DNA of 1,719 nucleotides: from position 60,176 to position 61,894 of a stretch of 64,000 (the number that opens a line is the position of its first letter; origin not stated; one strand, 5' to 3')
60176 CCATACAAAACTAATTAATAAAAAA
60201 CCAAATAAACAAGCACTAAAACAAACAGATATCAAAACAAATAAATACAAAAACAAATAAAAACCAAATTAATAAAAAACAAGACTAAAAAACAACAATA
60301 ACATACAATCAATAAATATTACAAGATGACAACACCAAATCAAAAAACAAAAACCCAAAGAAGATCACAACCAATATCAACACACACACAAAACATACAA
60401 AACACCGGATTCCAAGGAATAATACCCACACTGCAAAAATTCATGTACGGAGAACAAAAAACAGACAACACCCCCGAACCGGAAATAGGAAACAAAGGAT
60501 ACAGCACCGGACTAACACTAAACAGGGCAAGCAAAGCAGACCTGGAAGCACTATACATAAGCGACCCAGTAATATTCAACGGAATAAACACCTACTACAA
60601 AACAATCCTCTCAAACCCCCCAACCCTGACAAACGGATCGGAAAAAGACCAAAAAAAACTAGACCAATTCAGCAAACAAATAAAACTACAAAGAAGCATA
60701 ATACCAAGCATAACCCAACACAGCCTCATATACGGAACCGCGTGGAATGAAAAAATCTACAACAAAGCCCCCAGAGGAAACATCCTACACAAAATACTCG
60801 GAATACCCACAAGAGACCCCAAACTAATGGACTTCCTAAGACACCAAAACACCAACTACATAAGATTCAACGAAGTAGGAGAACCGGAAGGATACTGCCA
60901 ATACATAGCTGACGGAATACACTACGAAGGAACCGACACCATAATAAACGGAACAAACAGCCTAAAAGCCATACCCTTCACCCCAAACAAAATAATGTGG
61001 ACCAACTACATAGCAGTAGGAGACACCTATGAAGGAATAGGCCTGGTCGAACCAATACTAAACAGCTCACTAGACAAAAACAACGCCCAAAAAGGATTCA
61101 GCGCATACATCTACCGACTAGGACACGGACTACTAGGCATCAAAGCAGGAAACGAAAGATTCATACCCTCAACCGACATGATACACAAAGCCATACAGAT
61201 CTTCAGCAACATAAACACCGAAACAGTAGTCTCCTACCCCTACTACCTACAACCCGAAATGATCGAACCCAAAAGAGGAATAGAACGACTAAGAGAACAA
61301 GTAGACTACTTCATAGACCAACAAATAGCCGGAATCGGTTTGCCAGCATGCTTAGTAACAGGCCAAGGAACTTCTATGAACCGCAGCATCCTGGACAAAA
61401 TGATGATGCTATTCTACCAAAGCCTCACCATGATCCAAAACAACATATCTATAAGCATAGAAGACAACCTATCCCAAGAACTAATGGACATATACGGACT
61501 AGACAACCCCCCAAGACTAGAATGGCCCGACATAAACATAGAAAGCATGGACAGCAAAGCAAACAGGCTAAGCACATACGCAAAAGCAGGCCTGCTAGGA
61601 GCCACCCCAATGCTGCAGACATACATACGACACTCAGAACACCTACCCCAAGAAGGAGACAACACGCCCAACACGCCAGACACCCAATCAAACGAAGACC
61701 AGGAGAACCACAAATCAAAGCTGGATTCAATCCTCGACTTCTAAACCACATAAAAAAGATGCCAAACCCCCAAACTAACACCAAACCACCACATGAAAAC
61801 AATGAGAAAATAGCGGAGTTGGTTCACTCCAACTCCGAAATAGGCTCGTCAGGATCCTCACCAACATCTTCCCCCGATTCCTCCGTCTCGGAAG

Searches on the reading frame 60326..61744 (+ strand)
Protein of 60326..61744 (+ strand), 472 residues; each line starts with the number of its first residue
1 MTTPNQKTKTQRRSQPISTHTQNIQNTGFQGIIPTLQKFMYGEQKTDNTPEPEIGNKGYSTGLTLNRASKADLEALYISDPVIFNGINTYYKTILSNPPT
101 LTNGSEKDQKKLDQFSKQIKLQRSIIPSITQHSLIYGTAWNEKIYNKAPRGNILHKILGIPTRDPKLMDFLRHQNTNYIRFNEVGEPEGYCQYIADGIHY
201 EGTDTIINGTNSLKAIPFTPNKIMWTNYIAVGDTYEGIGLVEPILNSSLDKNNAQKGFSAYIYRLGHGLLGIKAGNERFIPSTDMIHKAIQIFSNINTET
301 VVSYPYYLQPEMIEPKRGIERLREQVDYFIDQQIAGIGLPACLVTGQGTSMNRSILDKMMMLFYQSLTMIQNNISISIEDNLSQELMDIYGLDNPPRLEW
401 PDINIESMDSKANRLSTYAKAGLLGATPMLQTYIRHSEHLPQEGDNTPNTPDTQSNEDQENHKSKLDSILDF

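Call 37: find_encoding_contigs(protein=window:60326-61744:+, flank=10000, max_places=3)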
Protein window:60326-61744:+ (472 aa): 2 contigs read that carry it; 2 places shown.
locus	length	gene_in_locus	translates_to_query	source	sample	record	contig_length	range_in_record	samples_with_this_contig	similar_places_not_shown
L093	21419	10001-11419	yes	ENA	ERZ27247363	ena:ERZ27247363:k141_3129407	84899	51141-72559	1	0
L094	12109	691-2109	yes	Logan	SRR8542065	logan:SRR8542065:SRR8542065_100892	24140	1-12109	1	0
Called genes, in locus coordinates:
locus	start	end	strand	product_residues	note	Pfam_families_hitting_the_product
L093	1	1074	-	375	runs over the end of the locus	PF22785:Tc-R-P (weak), PF22784:PTP-SAK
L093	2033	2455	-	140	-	-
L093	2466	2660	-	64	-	PF14520:HHH_5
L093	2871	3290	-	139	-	-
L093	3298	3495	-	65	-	-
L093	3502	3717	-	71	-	-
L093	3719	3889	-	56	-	-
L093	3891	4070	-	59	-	-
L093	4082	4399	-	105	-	-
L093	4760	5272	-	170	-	-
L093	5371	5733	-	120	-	-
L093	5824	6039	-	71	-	-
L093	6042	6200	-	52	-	-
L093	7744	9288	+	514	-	PF17289:Terminase_6C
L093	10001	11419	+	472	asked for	PF06074:Portal_Mu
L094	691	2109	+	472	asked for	PF06074:Portal_Mu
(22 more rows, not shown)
